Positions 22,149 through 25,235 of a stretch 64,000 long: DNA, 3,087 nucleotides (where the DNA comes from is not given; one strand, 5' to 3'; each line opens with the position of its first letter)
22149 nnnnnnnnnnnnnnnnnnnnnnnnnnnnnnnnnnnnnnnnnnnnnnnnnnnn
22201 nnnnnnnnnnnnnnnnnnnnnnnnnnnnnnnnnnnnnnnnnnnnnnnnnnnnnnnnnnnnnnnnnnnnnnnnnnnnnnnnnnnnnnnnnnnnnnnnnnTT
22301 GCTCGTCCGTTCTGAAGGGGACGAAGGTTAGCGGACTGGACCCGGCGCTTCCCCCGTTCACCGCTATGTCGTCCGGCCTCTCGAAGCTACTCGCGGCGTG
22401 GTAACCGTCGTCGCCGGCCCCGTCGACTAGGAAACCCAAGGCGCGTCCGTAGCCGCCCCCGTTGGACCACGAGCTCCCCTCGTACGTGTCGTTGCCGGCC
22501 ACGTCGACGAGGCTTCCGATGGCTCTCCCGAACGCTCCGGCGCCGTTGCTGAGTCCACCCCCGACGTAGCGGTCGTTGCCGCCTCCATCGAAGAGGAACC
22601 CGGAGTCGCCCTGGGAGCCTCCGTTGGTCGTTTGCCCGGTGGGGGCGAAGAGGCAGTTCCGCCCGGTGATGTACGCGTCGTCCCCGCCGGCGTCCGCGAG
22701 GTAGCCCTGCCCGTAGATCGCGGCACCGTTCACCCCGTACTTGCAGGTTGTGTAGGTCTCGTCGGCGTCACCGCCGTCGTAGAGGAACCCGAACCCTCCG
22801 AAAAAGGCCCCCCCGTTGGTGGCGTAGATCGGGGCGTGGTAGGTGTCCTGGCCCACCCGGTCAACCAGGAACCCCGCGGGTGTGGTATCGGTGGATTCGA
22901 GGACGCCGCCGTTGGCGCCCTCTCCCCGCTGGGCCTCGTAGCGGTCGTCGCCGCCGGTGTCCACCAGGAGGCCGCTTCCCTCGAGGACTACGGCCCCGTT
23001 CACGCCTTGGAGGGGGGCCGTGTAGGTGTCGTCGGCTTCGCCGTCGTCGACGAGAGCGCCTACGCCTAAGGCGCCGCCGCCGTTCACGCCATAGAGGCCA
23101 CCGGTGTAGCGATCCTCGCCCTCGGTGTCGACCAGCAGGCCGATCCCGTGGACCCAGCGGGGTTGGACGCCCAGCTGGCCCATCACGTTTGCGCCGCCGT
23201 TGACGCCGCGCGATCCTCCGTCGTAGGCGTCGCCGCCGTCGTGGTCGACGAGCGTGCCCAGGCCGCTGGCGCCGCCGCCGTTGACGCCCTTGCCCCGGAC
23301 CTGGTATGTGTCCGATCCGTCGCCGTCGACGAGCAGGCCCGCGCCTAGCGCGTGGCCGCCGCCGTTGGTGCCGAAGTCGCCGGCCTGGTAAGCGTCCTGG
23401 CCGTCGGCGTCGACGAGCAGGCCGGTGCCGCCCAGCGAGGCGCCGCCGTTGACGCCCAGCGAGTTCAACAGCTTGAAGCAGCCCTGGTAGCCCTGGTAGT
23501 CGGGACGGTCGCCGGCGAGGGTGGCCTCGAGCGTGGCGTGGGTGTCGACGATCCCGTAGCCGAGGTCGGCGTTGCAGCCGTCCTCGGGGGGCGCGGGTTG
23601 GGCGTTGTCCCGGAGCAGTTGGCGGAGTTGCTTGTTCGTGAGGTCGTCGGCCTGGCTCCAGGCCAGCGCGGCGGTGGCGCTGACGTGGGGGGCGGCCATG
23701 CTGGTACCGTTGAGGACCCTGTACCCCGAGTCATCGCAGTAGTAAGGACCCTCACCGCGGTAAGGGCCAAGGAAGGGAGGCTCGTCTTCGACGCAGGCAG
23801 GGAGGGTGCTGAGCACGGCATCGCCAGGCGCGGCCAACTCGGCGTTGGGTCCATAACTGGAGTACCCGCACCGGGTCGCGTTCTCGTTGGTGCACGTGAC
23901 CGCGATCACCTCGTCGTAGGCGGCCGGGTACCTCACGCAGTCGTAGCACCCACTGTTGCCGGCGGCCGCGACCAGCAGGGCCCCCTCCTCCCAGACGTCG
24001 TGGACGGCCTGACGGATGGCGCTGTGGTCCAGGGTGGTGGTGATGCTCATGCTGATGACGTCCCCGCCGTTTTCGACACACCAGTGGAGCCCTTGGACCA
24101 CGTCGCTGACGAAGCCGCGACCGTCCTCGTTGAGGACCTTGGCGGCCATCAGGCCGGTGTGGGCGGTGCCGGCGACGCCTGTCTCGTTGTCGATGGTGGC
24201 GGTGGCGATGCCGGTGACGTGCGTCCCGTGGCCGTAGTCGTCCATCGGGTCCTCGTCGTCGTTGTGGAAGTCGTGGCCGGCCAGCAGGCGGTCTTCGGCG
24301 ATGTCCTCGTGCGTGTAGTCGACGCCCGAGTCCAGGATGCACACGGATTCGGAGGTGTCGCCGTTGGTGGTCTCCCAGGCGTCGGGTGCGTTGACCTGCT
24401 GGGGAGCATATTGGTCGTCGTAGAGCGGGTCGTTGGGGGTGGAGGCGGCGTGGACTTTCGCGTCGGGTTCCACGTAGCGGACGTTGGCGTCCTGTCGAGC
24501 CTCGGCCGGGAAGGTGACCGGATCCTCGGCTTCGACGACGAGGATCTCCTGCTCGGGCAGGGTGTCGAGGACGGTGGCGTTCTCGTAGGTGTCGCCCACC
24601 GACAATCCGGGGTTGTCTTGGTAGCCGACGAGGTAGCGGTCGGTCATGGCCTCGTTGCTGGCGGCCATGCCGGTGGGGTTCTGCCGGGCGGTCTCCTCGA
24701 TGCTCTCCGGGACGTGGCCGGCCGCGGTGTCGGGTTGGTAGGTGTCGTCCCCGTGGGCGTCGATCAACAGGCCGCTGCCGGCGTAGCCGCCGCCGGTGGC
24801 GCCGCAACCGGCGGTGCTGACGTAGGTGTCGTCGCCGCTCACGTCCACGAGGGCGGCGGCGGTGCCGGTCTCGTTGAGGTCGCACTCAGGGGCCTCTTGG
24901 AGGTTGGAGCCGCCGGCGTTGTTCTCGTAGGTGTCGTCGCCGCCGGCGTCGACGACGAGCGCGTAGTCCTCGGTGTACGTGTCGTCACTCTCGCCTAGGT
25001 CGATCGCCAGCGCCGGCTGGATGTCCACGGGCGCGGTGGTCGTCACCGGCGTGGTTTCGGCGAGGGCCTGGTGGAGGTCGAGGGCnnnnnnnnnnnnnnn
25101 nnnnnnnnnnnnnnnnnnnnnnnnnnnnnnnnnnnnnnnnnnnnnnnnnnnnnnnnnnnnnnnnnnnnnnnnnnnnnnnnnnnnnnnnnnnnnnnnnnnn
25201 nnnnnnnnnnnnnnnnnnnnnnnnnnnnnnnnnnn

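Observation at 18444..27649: Three co-oriented secreted proteins built around a ~27-residue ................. tandem repeat, one carrying a subtilisin domain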

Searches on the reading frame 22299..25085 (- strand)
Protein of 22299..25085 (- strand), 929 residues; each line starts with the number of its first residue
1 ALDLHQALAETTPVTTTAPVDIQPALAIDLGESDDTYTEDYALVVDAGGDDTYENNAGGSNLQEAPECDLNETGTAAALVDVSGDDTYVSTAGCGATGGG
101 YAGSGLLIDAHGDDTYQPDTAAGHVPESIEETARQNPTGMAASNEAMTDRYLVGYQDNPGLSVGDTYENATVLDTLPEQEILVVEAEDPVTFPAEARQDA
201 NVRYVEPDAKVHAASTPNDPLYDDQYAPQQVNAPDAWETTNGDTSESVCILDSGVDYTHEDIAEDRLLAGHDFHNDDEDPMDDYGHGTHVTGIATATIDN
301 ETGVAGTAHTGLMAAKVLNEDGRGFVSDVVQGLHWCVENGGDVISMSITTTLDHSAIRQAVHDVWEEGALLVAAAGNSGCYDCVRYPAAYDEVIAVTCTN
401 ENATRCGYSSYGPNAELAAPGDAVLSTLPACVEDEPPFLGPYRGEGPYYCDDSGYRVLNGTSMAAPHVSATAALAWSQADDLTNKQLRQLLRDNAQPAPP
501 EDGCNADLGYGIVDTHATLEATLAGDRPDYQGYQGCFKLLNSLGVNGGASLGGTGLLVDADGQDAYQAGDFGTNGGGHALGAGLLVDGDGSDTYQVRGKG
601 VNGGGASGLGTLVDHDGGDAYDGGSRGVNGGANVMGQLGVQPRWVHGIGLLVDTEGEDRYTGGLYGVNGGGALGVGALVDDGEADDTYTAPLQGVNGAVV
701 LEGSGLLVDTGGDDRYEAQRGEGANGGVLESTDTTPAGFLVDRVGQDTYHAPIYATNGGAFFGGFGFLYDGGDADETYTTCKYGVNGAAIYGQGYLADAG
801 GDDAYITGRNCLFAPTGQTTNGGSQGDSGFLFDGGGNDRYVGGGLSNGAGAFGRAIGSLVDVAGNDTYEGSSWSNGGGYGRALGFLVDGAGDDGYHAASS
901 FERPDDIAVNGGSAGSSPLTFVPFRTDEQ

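Call 62: predict_structure(alignment_id=A2)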
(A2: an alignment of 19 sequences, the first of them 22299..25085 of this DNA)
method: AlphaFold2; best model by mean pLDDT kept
length: 929 residues; sequences in the alignment: 19
mean_pLDDT: 75.4   pTM: 0.57
mean pLDDT of the five models: 75.4, 74.7, 73.9, 73.1, 72.4
residues with pLDDT >= 90: 235; 70-90: 415; 50-70: 152; < 50: 127
segments of 3 or more residues with pLDDT < 50: 1-6, 8-24, 60-66, 71-73, 120-147, 214-224, 434-449, 538-541, 636-645, 812-815, 899-901, 917-929
pLDDT, mean of each block of 10 residues (from residue 1): 45 34 58 79 83 69 47 67 86 59 83 80 32 27 45 76 61 80 81 74 76 45 60 60 81 86 84 90 79 75 66 89 84 93 90 80 94 84 82 92 82 87 77 46 41 72 91 90 95 80 75 92 92 60 70 86 87 78 89 86 79 93 78 51 58 93 78 86 90 82 89 88 81 75 93 79 87 89 77 88 79 55 83 90 73 80 87 74 85 74 59 59 41
secondary structure, 60 per line:
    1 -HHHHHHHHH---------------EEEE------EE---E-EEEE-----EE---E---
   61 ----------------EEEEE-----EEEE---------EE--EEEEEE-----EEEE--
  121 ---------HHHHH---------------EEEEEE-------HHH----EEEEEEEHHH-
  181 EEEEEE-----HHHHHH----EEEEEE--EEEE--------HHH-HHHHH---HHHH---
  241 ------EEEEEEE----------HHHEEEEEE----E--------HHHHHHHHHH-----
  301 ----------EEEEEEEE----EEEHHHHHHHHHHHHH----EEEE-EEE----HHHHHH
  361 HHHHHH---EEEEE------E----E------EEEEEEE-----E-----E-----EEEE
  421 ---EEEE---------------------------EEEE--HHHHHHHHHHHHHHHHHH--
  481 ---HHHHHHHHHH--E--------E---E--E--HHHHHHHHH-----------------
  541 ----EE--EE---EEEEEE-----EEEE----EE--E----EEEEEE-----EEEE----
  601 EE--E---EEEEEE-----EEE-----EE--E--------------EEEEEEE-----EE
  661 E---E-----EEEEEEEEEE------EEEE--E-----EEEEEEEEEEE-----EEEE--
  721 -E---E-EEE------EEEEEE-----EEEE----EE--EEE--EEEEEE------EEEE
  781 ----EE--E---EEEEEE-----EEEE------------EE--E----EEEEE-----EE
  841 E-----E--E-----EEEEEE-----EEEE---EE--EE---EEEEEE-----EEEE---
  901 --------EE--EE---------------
elements in order (helices of 4 or more, strands of 3 or more residues): H2-10 E26-29 E43-46 E77-81 E87-90 E104-109 E115-118 H130-134 E150-155 E170-176 E181-186 H192-197 E202-207 E210-213 H226-230 H234-237 E247-253 E267-272 H286-295 E311-318 E323-325 H326-338 E343-346 E348-350 H355-366 E370-374 E393-399 E417-420 E424-427 E455-458 H461-478 H484-493 H515-523 E554-559 E565-568 E582-587 E593-596 E609-614 E620-622 E647-653 E659-661 E671-680 E687-690 E699-709 E715-718 E728-730 E737-742 E748-751 E760-762 E765-770 E777-780 E793-798 E804-807 E829-833 E839-841 E856-861 E867-870 E883-888 E894-897
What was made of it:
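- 24723..25010 (-): P2 N-cap and first coils (residues ~405-500), upstream of the protease. Strands in model 2 (call 62).
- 24447..24638 (-): P2 subtilisin propeptide-like domain (residues ~529-592). Alternating strand/helix elements in model 2 (call 62).
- The relative placement of the S8 domain and the two solenoid parts is uncertain (model 2 pTM 0.57; call 62).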

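Call 66: fold_search(model_id=the predicted structure, library=pdb)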
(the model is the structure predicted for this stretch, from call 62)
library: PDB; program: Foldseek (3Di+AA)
matches with E <= 10: 710; with E <= 0.001: 331
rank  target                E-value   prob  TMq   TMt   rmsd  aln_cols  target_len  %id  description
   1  3whi_B                4.8e-23  1.00  0.33  0.85   3.7       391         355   28  Crystal structure of unautoprocessed form of IS1-inserted Pro-subtilisin E (released 2013-12-25)
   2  3whi_A                1.1e-22  1.00  0.34  0.87   3.2       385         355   28  Crystal structure of unautoprocessed form of IS1-inserted Pro-subtilisin E (released 2013-12-25)
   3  3afg_B                1.6e-20  1.00  0.33  0.59   4.7       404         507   24  Crystal structure of ProN-Tk-SP from Thermococcus kodakaraensis (released 2010-08-04)
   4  1thm                  2.5e-20  1.00  0.28  0.92   4.0       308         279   34  CRYSTAL STRUCTURE OF THERMITASE AT 1.4 ANGSTROMS RESOLUTION (released 1994-01-31)
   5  1tec_E                3.1e-20  1.00  0.28  0.91   4.1       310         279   34  CRYSTALLOGRAPHIC REFINEMENT BY INCORPORATION OF MOLECULAR DYNAMICS. THE THERMOSTABLE SERINE PROTEASE THERMITASE COMPLE (released 1989-10-15)
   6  3wiu_C                3.5e-20  1.00  0.34  0.78   3.7       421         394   26  Crystal structure of Pro-S324A/L349A (released 2014-10-01)
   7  3wiv_C                4.5e-20  1.00  0.33  0.74   4.1       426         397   26  Crystal structure of Pro-S324A/D356A (released 2014-10-01)
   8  1sel_A                6.4e-20  1.00  0.28  0.91   2.0       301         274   34  CRYSTAL STRUCTURE OF SELENOSUBTILISIN AT 2.0-ANGSTROMS RESOLUTION (released 1993-10-31)
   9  2e1p                  8.1e-20  1.00  0.33  0.75   3.7       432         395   27  Crystal structure of pro-Tk-subtilisin (released 2007-01-16)
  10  2z2z                  1.0e-19  1.00  0.34  0.78   3.4       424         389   28  Crystal structure of unautoprocessed form of Tk-subtilisin soaked by 10mM CaCl2 (released 2007-12-04)
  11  1s01                  1.1e-19  1.00  0.28  0.91   2.0       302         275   33  LARGE INCREASES IN GENERAL STABILITY FOR SUBTILISIN BPN(PRIME) THROUGH INCREMENTAL CHANGES IN THE FREE ENERGY OF UNFOLDI (released 1990-10-15)
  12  3qtl_A                1.3e-19  1.00  0.27  0.92   1.9       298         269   35  Structural Basis for Dual-inhibition Mechanism of a Non-classical Kazal-type Serine Protease Inhibitor from Horseshoe  (released 2011-06-01)
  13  1st3                  1.4e-19  1.00  0.27  0.92   1.9       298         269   34  THE CRYSTAL STRUCTURE OF THE BACILLUS LENTUS ALKALINE PROTEASE, SUBTILISIN BL, AT 1.4 ANGSTROMS RESOLUTION (released 1994-01-31)
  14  1cse_E                1.7e-19  1.00  0.28  0.91   2.0       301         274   34  THE HIGH-RESOLUTION X-RAY CRYSTAL STRUCTURE OF THE COMPLEX FORMED BETWEEN SUBTILISIN CARLSBERG AND EGLIN C, AN ELASTAS (released 1988-07-16)
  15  4jp8                  1.8e-19  1.00  0.34  0.77   3.7       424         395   26  Crystal structure of Pro-F17H/S324A (released 2014-01-29)
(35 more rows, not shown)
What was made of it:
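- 24447..24638 (-): The best PDB matches are unautoprocessed pro-subtilisins and align 385-430 columns, more than the ~275-residue mature domain (3whi E 4.8e-23, 2e1p; call 66).
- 23553..24350 (-): P2 Peptidase_S8 catalytic domain (residues 625-890), with Asp in ILDSG (629-633), His in HGTHV (665-669), oxyanion Asn in AAGNSG (753-758) and Ser in GTSMA (839-843) all present. Foldseek matches subtilisins (call 66).
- On Subtilase, peptidase family S8 (PF00082): Foldseek matches subtilisins and pro-subtilisins (call 66).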
